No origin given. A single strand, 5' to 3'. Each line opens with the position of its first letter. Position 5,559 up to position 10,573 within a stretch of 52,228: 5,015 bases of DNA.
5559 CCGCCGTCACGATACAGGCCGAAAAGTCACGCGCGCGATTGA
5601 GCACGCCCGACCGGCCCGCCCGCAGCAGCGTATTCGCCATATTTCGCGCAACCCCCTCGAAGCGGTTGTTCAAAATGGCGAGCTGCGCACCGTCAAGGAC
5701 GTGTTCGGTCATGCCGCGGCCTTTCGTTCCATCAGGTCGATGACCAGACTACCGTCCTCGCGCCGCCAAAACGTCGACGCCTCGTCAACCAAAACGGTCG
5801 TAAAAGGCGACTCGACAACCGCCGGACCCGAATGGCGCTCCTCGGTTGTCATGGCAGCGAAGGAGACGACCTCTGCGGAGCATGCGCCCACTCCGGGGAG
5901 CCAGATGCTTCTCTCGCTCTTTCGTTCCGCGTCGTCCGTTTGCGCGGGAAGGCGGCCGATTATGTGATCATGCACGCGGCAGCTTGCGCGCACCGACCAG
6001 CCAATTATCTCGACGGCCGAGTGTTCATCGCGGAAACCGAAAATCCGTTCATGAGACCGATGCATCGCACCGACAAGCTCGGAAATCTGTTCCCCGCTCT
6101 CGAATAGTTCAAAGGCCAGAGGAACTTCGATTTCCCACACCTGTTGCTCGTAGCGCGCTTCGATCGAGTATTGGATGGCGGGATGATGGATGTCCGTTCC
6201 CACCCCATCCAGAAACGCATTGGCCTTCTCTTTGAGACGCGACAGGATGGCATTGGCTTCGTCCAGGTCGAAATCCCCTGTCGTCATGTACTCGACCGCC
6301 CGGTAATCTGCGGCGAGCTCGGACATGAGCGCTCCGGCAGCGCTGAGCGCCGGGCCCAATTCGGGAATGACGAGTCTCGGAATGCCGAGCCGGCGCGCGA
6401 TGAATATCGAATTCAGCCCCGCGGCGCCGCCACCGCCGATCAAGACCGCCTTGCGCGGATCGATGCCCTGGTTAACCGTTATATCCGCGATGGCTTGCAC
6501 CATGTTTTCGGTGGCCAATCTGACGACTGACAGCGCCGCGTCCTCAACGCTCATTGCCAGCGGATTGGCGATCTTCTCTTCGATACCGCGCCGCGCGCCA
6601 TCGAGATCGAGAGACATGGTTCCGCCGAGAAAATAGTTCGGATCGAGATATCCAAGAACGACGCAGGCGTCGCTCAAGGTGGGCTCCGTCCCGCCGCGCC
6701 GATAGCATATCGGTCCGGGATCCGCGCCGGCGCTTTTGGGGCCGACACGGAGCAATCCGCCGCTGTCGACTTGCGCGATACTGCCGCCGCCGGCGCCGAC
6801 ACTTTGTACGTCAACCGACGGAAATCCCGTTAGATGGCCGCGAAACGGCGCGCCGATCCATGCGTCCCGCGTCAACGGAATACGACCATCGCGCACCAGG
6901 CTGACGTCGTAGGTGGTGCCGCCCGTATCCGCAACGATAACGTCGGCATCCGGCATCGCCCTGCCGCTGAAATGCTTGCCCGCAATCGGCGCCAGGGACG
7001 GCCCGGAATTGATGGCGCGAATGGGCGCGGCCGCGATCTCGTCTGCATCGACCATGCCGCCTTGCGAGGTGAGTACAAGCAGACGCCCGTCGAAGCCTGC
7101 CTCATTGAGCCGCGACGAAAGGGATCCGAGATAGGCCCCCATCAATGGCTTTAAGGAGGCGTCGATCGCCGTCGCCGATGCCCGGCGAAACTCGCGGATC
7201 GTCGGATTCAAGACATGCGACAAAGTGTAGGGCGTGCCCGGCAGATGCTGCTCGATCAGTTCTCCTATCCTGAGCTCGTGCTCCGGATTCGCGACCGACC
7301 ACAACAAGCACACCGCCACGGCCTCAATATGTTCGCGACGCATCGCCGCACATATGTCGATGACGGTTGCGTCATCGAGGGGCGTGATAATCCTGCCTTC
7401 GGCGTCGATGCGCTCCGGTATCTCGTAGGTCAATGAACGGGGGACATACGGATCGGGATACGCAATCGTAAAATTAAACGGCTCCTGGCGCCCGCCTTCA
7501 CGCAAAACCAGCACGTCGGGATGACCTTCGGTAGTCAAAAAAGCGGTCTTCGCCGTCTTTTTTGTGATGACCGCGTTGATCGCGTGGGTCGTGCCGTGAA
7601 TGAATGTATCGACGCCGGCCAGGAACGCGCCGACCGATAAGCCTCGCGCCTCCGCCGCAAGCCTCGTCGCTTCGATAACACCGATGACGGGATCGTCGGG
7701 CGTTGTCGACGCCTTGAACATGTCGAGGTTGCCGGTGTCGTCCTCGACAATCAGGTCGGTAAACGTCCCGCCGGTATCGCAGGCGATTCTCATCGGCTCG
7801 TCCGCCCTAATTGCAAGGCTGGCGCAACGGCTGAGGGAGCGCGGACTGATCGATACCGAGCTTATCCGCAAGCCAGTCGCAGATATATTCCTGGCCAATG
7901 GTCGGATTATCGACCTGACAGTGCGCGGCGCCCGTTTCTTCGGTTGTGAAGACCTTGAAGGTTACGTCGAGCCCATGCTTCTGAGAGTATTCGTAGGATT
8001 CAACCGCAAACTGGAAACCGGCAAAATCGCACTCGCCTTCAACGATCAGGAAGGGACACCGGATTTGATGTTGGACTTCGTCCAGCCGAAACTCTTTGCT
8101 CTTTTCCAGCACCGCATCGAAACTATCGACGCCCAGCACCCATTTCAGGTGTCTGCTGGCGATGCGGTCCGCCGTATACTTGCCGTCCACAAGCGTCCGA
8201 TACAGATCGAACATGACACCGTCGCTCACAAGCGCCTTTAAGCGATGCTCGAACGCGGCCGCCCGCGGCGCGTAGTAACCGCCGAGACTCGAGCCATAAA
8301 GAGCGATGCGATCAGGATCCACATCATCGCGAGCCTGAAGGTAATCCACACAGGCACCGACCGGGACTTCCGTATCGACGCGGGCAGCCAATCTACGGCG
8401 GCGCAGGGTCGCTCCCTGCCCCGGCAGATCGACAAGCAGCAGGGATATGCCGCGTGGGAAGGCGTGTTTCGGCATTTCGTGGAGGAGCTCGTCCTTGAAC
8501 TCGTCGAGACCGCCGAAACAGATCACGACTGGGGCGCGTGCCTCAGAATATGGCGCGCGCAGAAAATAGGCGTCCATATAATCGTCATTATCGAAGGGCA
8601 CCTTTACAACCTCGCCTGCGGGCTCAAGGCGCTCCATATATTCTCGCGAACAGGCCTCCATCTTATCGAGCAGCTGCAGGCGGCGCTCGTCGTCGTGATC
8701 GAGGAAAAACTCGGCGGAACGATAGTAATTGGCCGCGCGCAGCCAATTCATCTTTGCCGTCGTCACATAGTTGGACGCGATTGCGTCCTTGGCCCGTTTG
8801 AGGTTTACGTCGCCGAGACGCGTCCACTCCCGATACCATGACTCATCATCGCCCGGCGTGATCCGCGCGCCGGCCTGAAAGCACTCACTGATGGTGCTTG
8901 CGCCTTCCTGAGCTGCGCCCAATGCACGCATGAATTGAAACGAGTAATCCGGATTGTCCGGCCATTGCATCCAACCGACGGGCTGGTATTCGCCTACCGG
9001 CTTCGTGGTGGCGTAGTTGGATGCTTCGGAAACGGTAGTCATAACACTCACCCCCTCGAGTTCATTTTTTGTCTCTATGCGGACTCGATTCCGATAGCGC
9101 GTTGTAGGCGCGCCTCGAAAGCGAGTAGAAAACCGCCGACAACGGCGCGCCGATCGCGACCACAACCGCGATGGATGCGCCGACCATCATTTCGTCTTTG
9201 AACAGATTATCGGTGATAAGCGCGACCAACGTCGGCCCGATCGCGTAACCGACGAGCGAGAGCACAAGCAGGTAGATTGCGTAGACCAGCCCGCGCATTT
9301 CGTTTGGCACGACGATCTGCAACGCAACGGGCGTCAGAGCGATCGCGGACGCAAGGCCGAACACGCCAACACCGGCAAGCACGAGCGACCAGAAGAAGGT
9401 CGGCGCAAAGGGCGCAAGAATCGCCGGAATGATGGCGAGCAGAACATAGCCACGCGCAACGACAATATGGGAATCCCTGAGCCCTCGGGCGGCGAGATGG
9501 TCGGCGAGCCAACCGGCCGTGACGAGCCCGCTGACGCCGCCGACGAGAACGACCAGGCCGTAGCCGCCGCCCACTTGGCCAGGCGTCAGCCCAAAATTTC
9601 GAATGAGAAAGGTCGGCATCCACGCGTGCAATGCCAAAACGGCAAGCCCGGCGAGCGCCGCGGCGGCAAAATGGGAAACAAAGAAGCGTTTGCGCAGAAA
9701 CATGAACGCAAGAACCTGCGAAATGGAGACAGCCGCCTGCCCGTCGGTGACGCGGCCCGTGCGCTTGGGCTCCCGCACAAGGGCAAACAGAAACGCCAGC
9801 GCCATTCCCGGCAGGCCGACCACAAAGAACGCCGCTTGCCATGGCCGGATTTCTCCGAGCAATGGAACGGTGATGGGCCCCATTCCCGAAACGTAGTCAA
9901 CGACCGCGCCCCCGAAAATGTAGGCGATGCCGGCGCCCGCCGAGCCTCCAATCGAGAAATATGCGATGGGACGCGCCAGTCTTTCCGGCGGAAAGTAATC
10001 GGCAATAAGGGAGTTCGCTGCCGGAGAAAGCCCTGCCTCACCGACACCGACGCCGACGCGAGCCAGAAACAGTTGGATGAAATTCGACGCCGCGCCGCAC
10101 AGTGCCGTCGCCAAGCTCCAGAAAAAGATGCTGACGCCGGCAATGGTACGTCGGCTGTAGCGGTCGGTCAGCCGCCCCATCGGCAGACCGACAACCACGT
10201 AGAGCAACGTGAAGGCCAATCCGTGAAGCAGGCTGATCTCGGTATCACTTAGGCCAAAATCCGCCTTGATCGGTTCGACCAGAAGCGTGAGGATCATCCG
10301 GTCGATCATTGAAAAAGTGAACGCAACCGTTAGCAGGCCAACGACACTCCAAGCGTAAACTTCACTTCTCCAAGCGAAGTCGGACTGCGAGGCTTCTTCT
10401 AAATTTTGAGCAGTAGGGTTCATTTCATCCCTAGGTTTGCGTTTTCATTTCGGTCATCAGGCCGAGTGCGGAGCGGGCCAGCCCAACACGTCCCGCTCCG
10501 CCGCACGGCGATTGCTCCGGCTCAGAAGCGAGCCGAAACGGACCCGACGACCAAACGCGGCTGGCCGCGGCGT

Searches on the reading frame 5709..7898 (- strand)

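Call 26: search_protein_families(library=pfam, proteins=[window:5709-7898:-], max_evalue=0.00001)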
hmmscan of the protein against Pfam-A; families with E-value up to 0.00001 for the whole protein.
window:5709-7898:- (729 aa): 2 families
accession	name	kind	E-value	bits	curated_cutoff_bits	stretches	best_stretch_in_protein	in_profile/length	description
PF01968.24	Hydantoinase_A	-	6.3e-76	255.8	22.9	1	239-531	1-290/291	Hydantoinase/oxoprolinase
PF05378.19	Hydant_A_N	-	1.3e-43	149.2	25.2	1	37-218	1-175/176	Hydantoinase/oxoprolinase N-terminal region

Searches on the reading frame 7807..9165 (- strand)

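Call 26: search_protein_families(library=pfam, proteins=[window:7807-9165:-], max_evalue=0.00001)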
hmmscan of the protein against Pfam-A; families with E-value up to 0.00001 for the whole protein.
window:7807-9165:- (452 aa): 2 families
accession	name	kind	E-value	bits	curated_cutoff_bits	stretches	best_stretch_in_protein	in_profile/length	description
PF06500.17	FrsA-like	-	2.1e-13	50.3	22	1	109-318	96-299/414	Esterase FrsA-like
PF00326.27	Peptidase_S9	-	1e-07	32.1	22.6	1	271-436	50-210/213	Prolyl oligopeptidase family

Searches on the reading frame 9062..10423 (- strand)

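Call 26: search_protein_families(library=pfam, proteins=[window:9062-10423:-], max_evalue=0.00001)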
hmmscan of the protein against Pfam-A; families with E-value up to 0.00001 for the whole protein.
window:9062-10423:- (453 aa): 1 family
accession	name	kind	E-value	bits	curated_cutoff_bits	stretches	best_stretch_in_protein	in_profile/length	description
PF07690.21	MFS_1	-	1.4e-46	159.5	33.4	1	33-397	3-347/347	Major Facilitator Superfamily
